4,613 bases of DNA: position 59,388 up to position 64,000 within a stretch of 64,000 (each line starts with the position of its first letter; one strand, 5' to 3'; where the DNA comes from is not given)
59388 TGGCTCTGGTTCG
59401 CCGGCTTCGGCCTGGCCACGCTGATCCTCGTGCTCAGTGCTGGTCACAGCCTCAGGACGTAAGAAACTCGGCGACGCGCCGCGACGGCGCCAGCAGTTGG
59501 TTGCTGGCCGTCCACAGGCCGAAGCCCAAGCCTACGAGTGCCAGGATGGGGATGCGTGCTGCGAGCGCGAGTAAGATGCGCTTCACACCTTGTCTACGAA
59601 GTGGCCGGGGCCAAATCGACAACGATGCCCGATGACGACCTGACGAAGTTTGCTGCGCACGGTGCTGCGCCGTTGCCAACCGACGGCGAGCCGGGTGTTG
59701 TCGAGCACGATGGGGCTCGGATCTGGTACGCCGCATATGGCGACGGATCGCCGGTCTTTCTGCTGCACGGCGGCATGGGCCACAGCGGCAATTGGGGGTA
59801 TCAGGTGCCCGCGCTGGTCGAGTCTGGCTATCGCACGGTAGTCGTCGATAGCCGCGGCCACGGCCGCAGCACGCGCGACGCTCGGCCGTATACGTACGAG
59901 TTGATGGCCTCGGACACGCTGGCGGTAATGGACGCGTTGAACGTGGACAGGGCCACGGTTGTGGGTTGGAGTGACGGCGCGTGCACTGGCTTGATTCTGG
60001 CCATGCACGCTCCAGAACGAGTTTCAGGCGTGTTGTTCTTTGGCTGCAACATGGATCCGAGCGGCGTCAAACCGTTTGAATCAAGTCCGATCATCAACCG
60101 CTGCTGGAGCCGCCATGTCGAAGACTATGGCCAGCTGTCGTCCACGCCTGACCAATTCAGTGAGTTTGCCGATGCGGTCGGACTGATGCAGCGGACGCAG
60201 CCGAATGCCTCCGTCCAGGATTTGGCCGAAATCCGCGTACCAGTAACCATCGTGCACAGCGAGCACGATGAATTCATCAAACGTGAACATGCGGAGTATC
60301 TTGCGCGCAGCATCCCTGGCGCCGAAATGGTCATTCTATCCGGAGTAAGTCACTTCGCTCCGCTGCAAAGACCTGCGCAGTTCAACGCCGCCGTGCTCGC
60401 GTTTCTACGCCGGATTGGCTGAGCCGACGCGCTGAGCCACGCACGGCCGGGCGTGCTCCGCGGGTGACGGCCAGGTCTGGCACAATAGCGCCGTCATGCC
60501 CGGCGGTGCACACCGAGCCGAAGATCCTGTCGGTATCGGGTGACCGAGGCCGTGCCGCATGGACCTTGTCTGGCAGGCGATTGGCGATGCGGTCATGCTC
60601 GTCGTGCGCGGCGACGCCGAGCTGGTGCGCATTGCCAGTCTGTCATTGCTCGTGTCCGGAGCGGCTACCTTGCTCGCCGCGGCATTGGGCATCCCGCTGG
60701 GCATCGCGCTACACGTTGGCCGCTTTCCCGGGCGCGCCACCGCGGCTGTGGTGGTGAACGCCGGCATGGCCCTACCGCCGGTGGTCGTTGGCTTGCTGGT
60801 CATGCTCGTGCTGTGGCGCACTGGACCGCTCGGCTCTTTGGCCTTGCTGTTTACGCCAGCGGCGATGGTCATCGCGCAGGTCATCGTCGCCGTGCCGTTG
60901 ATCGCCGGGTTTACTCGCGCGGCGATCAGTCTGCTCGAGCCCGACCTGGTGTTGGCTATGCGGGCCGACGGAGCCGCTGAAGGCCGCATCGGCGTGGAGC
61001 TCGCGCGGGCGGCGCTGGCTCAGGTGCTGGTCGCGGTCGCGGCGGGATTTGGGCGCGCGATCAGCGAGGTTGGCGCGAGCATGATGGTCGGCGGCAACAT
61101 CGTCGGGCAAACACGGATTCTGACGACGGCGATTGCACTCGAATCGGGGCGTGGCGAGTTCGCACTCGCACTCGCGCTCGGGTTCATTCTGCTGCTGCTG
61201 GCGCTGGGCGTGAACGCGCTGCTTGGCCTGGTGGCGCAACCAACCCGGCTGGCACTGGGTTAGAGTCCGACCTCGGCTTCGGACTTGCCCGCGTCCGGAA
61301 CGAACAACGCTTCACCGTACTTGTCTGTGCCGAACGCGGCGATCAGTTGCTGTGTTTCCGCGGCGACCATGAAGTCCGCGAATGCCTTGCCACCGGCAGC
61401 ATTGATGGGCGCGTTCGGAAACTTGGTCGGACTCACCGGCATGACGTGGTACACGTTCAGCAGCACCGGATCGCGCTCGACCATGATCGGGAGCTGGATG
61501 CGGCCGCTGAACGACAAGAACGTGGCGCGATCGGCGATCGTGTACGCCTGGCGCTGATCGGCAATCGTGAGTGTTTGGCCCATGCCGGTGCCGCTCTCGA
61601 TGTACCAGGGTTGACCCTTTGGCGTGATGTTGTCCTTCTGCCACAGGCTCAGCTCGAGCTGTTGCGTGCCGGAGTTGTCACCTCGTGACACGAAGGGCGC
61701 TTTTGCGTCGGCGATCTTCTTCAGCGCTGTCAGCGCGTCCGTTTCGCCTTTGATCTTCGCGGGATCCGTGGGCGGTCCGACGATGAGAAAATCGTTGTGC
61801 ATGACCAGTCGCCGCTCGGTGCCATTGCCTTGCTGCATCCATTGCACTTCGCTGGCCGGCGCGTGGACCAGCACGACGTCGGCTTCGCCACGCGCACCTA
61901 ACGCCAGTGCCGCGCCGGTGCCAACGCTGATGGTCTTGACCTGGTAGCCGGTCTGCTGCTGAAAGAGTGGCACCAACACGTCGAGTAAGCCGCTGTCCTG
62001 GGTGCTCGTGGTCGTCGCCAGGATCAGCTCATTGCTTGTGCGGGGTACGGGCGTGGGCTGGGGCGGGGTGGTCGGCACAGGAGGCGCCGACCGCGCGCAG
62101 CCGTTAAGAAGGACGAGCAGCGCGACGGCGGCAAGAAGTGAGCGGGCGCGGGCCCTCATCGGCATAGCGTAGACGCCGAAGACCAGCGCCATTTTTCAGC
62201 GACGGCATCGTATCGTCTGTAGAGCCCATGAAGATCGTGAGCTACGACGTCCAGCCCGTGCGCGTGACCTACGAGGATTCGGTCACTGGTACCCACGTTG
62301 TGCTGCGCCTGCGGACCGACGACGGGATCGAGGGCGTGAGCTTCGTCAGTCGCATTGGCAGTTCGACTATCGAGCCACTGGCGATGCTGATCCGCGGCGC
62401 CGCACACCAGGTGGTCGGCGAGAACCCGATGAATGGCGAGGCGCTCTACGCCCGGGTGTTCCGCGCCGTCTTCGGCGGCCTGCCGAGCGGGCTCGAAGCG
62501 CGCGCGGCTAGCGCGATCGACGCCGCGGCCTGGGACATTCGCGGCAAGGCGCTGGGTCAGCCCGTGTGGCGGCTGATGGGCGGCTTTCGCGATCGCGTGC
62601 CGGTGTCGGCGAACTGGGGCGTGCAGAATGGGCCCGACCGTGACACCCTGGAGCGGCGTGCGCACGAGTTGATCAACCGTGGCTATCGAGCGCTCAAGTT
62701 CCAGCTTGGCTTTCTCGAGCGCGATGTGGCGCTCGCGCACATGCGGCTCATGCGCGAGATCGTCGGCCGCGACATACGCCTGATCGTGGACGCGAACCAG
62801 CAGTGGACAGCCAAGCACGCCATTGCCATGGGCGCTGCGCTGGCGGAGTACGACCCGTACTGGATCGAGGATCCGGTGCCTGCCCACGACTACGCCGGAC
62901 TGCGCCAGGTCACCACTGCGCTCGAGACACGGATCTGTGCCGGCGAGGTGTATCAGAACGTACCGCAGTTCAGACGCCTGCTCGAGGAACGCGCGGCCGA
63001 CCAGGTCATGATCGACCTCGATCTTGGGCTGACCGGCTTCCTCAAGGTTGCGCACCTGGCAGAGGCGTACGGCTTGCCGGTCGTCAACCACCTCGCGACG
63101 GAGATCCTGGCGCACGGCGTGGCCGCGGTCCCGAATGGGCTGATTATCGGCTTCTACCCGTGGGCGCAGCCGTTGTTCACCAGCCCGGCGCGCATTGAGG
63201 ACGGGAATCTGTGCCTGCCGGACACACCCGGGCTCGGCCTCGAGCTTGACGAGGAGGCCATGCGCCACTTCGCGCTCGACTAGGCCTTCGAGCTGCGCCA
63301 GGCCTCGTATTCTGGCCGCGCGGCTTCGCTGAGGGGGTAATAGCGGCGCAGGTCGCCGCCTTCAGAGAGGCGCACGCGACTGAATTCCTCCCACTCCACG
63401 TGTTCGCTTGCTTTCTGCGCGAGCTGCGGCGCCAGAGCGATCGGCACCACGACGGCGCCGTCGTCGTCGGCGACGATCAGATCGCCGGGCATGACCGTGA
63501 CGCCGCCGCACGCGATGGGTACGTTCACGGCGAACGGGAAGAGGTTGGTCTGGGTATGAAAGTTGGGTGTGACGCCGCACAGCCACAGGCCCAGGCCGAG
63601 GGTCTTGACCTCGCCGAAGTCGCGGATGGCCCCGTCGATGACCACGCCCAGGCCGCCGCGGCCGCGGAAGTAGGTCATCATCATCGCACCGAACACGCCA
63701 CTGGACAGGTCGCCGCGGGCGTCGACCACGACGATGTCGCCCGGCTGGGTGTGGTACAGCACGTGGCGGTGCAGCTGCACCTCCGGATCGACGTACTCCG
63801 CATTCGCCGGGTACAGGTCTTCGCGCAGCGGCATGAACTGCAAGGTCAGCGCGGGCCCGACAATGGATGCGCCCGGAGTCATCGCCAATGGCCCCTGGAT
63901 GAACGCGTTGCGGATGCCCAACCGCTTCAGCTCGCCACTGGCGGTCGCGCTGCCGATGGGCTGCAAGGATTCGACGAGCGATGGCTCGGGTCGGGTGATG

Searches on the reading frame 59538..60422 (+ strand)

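Call 53: search_protein_families(library=pfam, proteins=[window:59538-60422:+], max_evalue=0.0001)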
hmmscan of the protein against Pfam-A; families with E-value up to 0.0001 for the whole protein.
window:59538-60422:+ (294 aa): 3 families
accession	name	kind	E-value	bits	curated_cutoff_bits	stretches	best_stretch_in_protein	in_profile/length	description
PF00561.26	Abhydrolase_1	-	2.5e-27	96.5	25.8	1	72-167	2-99/245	alpha/beta hydrolase fold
PF12697.13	Abhydrolase_6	-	4.7e-21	76.9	26.3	1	73-285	1-217/217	Alpha/beta hydrolase family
PF12146.15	Hydrolase_4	-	7.4e-15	55.3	27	1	73-175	7-114/239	Serine aminopeptidase, S33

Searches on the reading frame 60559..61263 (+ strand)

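Call 54: search_protein_families(library=pfam, proteins=[window:60559-61263:+], max_evalue=0.0001)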
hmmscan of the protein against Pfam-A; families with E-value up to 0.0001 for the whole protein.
window:60559-61263:+ (234 aa): 1 family
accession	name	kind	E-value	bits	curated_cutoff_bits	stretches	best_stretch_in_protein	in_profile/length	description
PF00528.27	BPD_transp_1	-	4.7e-11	43.2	26.4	1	44-227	1-180/184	Binding-protein-dependent transport system inner membrane component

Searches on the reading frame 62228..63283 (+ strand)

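Call 54: search_protein_families(library=pfam, proteins=[window:62228-63283:+], max_evalue=0.0001)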
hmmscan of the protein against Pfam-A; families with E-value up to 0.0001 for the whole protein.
window:62228-63283:+ (351 aa): 2 families
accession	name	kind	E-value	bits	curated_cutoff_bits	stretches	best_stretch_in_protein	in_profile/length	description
PF13378.12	MR_MLE_C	-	2.7e-52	178.1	29.4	1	141-344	2-219/219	Enolase C-terminal domain-like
PF02746.21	MR_MLE_N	-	2.6e-17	63.5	22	1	8-118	13-117/117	Mandelate racemase / muconate lactonizing enzyme, N-terminal domain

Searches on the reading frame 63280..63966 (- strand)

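Call 56: search_protein_families(library=pfam, proteins=[window:63280-63966:-], max_evalue=0.0001)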
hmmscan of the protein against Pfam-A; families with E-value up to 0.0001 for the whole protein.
window:63280-63966:- (228 aa): 1 family
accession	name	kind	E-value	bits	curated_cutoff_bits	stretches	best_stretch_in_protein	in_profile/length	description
PF03737.21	RraA-like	-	4.4e-33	115.1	24.5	1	10-173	5-152/152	Aldolase/RraA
